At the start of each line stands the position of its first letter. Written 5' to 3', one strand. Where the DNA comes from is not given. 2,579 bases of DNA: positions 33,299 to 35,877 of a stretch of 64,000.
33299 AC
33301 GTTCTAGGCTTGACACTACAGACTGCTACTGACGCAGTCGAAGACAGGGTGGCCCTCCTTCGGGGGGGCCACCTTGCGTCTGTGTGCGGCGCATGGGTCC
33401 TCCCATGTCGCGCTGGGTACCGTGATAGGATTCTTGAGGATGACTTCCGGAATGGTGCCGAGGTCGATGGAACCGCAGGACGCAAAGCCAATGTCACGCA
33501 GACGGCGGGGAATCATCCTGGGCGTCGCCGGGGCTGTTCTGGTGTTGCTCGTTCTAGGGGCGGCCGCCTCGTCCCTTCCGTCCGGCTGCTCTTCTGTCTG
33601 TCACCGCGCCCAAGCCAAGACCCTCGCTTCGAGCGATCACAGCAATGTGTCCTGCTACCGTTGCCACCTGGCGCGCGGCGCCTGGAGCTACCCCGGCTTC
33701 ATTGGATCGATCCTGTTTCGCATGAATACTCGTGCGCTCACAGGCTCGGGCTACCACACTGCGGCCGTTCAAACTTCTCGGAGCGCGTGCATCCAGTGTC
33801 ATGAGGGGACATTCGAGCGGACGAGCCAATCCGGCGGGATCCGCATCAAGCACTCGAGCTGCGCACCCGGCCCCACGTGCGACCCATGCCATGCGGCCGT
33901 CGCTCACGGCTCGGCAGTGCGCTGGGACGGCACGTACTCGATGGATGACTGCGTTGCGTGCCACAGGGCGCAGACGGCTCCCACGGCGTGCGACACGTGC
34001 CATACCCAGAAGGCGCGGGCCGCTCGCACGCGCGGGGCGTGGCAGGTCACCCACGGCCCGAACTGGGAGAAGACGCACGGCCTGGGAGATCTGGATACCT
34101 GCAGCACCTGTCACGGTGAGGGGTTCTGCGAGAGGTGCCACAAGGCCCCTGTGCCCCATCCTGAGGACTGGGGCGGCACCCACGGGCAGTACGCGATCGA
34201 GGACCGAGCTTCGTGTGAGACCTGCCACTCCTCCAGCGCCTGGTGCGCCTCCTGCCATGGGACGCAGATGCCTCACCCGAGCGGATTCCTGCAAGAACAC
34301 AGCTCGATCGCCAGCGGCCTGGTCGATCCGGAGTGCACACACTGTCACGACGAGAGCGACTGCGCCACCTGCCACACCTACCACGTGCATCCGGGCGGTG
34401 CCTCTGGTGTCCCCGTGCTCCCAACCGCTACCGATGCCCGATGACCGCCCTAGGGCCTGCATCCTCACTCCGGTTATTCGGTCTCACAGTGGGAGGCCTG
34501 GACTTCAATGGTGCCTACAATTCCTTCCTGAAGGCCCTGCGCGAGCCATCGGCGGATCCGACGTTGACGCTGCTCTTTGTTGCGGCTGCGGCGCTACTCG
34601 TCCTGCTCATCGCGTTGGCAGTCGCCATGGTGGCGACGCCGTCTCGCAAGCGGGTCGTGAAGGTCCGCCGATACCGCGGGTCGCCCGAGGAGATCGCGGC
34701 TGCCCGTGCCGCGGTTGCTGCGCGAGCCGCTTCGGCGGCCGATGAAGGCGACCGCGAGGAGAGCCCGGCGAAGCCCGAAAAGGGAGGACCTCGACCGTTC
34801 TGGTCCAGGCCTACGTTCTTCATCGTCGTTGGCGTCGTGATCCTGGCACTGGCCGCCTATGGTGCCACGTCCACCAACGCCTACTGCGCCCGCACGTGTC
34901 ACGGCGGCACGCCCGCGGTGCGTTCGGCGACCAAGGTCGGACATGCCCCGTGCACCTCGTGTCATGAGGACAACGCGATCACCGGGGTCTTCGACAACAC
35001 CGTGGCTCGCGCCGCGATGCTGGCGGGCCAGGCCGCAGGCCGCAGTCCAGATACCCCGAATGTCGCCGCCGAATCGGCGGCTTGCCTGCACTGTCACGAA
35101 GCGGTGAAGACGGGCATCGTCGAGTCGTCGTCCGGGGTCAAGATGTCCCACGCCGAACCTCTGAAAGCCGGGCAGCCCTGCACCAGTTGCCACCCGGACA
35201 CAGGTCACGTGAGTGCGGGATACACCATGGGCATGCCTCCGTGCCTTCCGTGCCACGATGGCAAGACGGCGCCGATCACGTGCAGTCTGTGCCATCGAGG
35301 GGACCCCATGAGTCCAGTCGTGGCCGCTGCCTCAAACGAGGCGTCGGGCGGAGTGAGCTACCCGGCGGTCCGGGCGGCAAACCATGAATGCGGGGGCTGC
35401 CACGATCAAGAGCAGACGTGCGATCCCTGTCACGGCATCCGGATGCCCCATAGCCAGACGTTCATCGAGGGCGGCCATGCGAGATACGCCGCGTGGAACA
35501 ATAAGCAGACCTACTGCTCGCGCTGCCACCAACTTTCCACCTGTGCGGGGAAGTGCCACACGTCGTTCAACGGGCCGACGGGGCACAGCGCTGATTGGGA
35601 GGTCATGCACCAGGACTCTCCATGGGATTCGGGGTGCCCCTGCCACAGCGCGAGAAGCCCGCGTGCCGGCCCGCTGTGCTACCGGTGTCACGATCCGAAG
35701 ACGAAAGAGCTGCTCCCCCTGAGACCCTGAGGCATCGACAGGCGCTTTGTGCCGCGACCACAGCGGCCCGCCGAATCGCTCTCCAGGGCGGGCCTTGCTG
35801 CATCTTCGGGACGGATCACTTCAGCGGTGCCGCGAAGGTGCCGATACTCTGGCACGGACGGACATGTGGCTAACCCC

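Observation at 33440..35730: Tandem paralogous membrane-anchored dodecahaem-class cytochromes whose first, helix-adjacent haem site is CX3CH in both copies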

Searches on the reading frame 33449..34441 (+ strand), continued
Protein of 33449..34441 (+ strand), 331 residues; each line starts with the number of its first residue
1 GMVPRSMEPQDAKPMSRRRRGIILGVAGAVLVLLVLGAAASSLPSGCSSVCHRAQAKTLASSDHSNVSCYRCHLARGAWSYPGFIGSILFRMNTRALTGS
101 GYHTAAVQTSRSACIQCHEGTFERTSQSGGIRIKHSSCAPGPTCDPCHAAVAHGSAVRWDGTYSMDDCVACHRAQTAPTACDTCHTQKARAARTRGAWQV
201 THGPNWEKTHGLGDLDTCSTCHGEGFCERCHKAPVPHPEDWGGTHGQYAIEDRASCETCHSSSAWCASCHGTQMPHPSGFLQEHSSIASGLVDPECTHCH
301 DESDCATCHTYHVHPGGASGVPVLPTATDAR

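Call 70: find_encoding_contigs(protein=P0001, flank=6000, max_places=2)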
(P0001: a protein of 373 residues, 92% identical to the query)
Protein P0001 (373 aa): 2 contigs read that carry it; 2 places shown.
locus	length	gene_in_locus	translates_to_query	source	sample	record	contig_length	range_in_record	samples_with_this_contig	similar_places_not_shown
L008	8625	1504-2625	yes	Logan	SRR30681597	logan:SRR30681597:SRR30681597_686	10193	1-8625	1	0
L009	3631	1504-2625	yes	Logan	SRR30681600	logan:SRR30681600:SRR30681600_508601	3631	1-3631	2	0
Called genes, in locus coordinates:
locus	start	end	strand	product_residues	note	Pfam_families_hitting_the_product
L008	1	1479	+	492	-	?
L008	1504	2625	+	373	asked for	PF14522:Cytochrome_C7 (faint)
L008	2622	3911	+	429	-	PF14522:Cytochrome_C7 (faint)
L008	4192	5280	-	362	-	PF25021:TEN_NHL (faint), PF01436:NHL (faint), PF08450:SGL (faint)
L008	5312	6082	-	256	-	PF13371:TPR_9 (faint), PF13432:TPR_16 (faint), PF14559:TPR_19 (weak), PF07719:TPR_2 (faint), PF00515:TPR_1 (faint)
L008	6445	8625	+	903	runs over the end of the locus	PF02085:Cytochrom_CIII (faint), PF09699:Paired_CXXCH_1 (faint), PF14522:Cytochrome_C7 (faint), PF14537:Cytochrom_c3_2 (faint), PF22113:Mtrc-MtrF_II-IV_dom (faint)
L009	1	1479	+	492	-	?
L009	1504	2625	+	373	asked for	PF14522:Cytochrome_C7 (faint)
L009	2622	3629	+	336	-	?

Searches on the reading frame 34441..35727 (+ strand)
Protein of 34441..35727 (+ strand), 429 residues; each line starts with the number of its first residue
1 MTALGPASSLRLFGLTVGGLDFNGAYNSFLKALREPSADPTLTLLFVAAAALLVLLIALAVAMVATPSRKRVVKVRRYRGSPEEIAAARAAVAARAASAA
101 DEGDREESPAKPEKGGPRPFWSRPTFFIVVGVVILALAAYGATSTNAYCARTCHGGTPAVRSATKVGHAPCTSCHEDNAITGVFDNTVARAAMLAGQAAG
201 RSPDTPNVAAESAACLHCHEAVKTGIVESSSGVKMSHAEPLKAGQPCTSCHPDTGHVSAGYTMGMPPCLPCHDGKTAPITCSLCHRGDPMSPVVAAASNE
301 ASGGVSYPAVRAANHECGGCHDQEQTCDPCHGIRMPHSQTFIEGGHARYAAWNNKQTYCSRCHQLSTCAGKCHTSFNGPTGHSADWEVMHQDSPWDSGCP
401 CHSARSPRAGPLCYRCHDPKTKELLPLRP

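Call 6: search_protein_families(library=pfam, proteins=[window:34441-35727:+], max_evalue=0.1)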
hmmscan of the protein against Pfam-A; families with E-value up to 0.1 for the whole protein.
window:34441-35727:+ (429 aa): 2 families
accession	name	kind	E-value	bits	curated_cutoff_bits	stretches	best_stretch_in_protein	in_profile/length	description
PF14522.11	Cytochrome_C7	-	3e-07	30.6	24.8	0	211-285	12-66/67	Cytochrome c7 and related cytochrome c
PF03264.19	Cytochrom_NNT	-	0.00027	21.2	24.1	1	210-257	123-170/174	NapC/NirT cytochrome c family, N-terminal region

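Call 7: search_protein_families(library=ncbifam, proteins=[window:34441-35727:+], max_evalue=0.1)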
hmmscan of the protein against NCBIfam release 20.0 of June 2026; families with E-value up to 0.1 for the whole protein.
window:34441-35727:+ (429 aa): 1 family
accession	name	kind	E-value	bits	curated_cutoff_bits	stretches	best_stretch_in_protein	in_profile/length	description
NF041501.1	cola_mem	domain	0.021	13.8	150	1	32-143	4-93/312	FGLLP motif-containing membrane protein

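Call 10: find_homologous_proteins(query=window:34441-35727:+, max_evalue=0.001)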
Query window:34441-35727:+ (429 aa): 29 proteins with E <= 0.001 among 8000 candidates.
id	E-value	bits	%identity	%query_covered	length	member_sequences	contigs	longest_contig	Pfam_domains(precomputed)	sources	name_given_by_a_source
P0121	2.1e-293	991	100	100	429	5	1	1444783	PF14522.12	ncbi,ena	-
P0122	1.3e-118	415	49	96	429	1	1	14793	PF14522.12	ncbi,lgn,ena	-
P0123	3.4e-117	410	48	96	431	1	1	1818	PF14537.12,PF14522.12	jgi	jgi:hypothetical protein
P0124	7.2e-99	350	43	98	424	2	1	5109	PF14537.12,PF14522.12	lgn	-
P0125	2.1e-97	345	44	98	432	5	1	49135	PF14537.12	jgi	jgi:hypothetical protein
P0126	8.6e-96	340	44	92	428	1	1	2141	PF14522.12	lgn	-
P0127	4.9e-91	324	42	94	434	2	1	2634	-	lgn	-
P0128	8.5e-90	320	40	100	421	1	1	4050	PF14537.12,PF14522.12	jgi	-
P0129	2.3e-89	319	42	100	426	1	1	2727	PF14537.12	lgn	-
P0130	1.6e-76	276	39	96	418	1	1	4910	PF14537.12,PF14522.12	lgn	-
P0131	3.4e-61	226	34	93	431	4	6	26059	PF14537.12,PF03264.20,PF14522.12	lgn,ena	-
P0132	6.6e-60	222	42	73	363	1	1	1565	PF14537.12,PF14522.12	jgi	jgi:hypothetical protein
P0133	1.2e-54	204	33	91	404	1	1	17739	PF14537.12,PF14522.12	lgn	-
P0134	5.6e-48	182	36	91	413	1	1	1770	PF14537.12,PF14522.12,PF22113.2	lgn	-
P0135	6.8e-42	162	35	75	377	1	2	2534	PF14537.12,PF14522.12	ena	-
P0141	3.5e-32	130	33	80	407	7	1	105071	PF09699.16,PF14537.12,PF14522.12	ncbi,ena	ncbi:MAG: hypothetical protein ACYC6J_00815 [Coriobacteriia bacterium]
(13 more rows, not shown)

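Call 13: find_encoding_contigs(protein=P0121, flank=3000, max_places=3)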
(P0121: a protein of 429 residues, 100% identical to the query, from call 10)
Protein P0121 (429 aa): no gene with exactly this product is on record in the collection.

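Call 14: list_cluster_members(proteins=[P0121, P0001, P0125, P0008])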
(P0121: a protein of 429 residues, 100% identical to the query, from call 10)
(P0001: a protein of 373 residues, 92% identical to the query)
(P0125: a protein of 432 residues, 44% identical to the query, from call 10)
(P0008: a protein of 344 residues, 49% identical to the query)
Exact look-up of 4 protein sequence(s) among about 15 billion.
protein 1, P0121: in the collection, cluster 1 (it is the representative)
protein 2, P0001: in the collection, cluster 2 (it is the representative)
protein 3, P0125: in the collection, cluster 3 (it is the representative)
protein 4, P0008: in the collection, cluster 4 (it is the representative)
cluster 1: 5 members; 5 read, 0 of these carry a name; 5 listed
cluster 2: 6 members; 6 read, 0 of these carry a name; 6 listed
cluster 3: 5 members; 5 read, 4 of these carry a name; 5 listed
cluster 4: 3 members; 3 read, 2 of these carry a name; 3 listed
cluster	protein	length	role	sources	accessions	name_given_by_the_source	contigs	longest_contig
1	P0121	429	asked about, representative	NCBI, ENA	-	-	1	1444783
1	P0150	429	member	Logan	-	-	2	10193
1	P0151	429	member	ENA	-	-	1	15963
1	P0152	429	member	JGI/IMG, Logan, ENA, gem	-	-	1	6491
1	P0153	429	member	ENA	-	-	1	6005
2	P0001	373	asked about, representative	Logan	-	-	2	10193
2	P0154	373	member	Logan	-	-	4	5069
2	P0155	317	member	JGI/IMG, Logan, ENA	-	-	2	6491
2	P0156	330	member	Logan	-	-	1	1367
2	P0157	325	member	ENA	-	-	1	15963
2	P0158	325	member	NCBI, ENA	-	-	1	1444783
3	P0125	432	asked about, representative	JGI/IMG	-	hypothetical protein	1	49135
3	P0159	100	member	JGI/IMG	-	hypothetical protein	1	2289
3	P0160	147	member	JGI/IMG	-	hypothetical protein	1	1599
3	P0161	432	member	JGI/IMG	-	hypothetical protein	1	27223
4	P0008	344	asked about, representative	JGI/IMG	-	hypothetical protein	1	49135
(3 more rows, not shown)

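Call 47: predict_structure(alignment_id=A2)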
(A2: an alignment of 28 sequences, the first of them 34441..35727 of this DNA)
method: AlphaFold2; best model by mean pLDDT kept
length: 429 residues; sequences in the alignment: 28
mean_pLDDT: 62.3   pTM: 0.39
mean pLDDT of the five models: 62.3, 59.9, 59.8, 55.9, 51.7
residues with pLDDT >= 90: 0; 70-90: 156; 50-70: 161; < 50: 112
segments of 3 or more residues with pLDDT < 50: 1-19, 67-71, 104-115, 260-262, 275-309, 315-335, 369-377, 399-401
pLDDT, mean of each block of 10 residues (from residue 1): 38 43 75 68 80 83 61 60 81 74 49 50 69 79 78 67 67 75 76 76 58 79 72 68 72 59 53 50 45 42 42 48 42 50 60 60 55 50 67 65 52 72 66
secondary structure, 60 per line:
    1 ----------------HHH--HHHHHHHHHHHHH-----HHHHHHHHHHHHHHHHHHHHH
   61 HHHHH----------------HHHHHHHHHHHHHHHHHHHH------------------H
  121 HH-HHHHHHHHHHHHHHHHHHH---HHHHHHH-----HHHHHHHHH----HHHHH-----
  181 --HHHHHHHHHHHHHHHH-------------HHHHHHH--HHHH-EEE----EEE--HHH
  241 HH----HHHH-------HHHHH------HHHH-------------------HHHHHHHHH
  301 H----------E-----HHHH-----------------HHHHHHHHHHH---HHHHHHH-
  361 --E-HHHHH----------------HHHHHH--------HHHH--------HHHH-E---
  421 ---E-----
elements in order: H22-34 H40-65 H82-101 H124-142 H146-152 H158-166 H171-175 H183-198 H212-218 H221-224 E226-228 E233-235 H238-242 H247-250 H258-262 H269-272 H292-301 H318-321 H339-349 H353-359 H365-369 H386-391 H400-403 H412-415

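Call 49: find_related_loci(query=A3, collection=genome_contigs, flank=7000)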
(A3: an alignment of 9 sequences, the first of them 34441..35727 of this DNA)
Query A3 (429 aa) in genome_contigs; peptide patterns used: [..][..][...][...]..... (x = any residue, [..] = any of these).
35 stretches matched a pattern; 3 encode a relative of the query (tblastn E <= 1e-3); 3 distinct loci.
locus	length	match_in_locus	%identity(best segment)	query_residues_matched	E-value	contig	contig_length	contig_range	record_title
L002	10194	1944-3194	43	8-428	4e-90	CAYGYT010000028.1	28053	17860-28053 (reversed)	MAG TPA_asm: uncultured Eubacteriales bacterium isolate ERP119294_co1_304 genome assembly, contig: NODE_1920_length_2805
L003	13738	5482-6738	39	5-418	6e-75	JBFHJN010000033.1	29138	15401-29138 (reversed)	MAG: Coriobacteriia bacterium isolate Mix_sand07.2021.05.G.64 k141_1184744_length_29138_cov_15.3573, whole genome shotgu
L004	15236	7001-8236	41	9-429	8e-37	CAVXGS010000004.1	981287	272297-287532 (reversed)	MAG: uncultured Coriobacteriales bacterium isolate MFD02979.bin.1.88 genome assembly, contig: contig_43959, whole genome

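Call 59: find_encoding_contigs(protein=P0141, flank=7000, max_places=1)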
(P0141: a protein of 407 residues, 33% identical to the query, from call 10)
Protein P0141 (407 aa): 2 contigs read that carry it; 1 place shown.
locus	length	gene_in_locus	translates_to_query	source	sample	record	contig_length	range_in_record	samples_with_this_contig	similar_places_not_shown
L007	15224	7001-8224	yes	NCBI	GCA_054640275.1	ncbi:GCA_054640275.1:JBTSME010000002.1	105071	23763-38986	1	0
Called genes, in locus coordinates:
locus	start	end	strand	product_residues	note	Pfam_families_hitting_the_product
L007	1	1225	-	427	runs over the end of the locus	PF13439:Glyco_transf_4, PF20706:GT4-conflict, PF00534:Glycos_transf_1, PF13692:Glyco_trans_1_4, PF13524:Glyco_trans_1_2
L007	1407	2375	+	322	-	PF00535:Glycos_transf_2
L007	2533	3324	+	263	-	PF13428:TPR_14 (faint), PF13371:TPR_9 (faint), PF07719:TPR_2 (faint), PF13432:TPR_16 (weak)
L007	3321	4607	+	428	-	PF08450:SGL (faint), PF01436:NHL (faint), PF24684:Vgb_lyase (faint), PF17170:DUF5128 (faint)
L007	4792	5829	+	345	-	PF14522:Cytochrome_C7 (faint)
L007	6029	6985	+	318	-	PF14522:Cytochrome_C7 (faint)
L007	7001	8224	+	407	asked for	PF14522:Cytochrome_C7 (faint), PF09699:Paired_CXXCH_1 (faint), PF14537:Cytochrom_c3_2 (faint)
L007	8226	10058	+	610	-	PF04932:Wzy_C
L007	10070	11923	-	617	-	PF13727:CoA_binding_3, PF02629:CoA_binding (weak), PF13460:NAD_binding_10 (faint), PF01073:3Beta_HSD, PF01370:Epimerase, PF02719:Polysacc_synt_2, PF04321:RmlD_sub_bind, PF16363:GDP_Man_Dehyd, +2 more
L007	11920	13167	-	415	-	PF01041:DegT_DnrJ_EryC1, PF01212:Beta_elim_lyase (faint)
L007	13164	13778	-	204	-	PF17836:PglD_N, PF25084:LbH_EIF2B (faint), PF25087:GMPPB_C (faint), PF00132:Hexapep (weak)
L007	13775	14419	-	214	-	PF02397:Bac_transf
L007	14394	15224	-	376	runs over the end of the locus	PF13439:Glyco_transf_4, PF13477:Glyco_trans_4_2, PF13579:Glyco_trans_4_4, PF00534:Glycos_transf_1, PF13692:Glyco_trans_1_4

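Call 72: search_protein_representatives(alignment_id=A2)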
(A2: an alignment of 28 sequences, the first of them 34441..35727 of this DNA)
Query: 28 sequences, 410 profile positions. Proteins with E-value up to 0.001 (for the whole library): 5056; up to 1e-10: 2094; up to 1e-30: 586. The best 150 are listed.
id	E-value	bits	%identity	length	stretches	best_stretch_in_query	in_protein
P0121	1.3e-145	501.8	-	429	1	6-409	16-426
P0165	1.9e-130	451.9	-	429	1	5-409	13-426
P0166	1.9e-122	425.6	-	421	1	5-401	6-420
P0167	3.7e-120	418.0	-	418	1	9-409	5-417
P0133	4.0e-119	414.6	-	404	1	11-400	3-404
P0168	3.1e-118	411.7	-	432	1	6-401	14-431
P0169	1.1e-115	403.3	-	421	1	4-400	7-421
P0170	2.0e-115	402.4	-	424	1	5-400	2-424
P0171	9.2e-115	400.2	-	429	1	5-404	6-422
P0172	3.0e-114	398.6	-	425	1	8-404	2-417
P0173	1.7e-112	392.7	-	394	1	11-401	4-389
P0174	1.9e-112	392.6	-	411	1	10-400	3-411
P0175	1.2e-111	390.0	-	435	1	5-401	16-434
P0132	4.6e-111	388.1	-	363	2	97-400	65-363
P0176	1.3e-110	386.5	-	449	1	4-402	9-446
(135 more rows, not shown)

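Call 75: search_solved_structures(query=A2, max_evalue=0.01, show_alignments=1)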
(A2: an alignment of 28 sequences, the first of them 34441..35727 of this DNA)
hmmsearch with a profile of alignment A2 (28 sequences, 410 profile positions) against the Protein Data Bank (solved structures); distinct sequences matched with E-value up to 0.01: 30.
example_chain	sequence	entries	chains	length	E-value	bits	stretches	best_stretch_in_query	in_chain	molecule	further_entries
2j7a_C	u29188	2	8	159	9e-09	37.9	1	102-247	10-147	CYTOCHROME C QUINOL DEHYDROGENASE NRFH | NAPC/NIRT CYTOCHROME C FAMILY PROTEIN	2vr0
6qvm_A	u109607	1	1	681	1.8e-07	33.6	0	108-177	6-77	Multiheme cytochrome cf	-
3ov0_A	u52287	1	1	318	2.1e-07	33.4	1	232-401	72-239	Cytochrome c family protein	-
1gws_A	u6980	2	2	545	4.7e-06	29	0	190-307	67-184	HIGH-MOLECULAR-WEIGHT CYTOCHROME C | High-molecular-weight cytochrome c precursor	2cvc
1h29_A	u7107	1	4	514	5e-06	28.9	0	337-401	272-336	HIGH-MOLECULAR-WEIGHT CYTOCHROME C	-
2e84_A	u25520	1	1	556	9.3e-06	28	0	337-404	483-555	High-molecular-weight cytochrome c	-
6f0k_A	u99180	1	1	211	3.4e-05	26.2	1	223-305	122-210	Cytochrome c family protein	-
6btm_A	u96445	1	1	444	9.5e-05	24.7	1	228-305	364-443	Alternative Complex III subunit A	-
19hc_A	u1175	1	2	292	0.00023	23.4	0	335-403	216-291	PROTEIN (NINE-HAEM CYTOCHROME C)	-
3sj4_X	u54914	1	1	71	0.00042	22.6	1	217-276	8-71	CYTOCHROME C7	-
3h34_A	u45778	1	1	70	0.00044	22.5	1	218-275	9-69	Cytochrome c7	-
3sel_X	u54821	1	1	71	0.00052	22.3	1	217-276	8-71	CYTOCHROME C7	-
3sj0_X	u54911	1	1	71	0.0006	22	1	217-276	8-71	CYTOCHROME C7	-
8bcx_A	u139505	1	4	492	0.00062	22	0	231-264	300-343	Nitrite reductase (cytochrome; ammonia-forming)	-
3sj1_X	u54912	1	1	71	0.00066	21.9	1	217-276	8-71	CYTOCHROME C7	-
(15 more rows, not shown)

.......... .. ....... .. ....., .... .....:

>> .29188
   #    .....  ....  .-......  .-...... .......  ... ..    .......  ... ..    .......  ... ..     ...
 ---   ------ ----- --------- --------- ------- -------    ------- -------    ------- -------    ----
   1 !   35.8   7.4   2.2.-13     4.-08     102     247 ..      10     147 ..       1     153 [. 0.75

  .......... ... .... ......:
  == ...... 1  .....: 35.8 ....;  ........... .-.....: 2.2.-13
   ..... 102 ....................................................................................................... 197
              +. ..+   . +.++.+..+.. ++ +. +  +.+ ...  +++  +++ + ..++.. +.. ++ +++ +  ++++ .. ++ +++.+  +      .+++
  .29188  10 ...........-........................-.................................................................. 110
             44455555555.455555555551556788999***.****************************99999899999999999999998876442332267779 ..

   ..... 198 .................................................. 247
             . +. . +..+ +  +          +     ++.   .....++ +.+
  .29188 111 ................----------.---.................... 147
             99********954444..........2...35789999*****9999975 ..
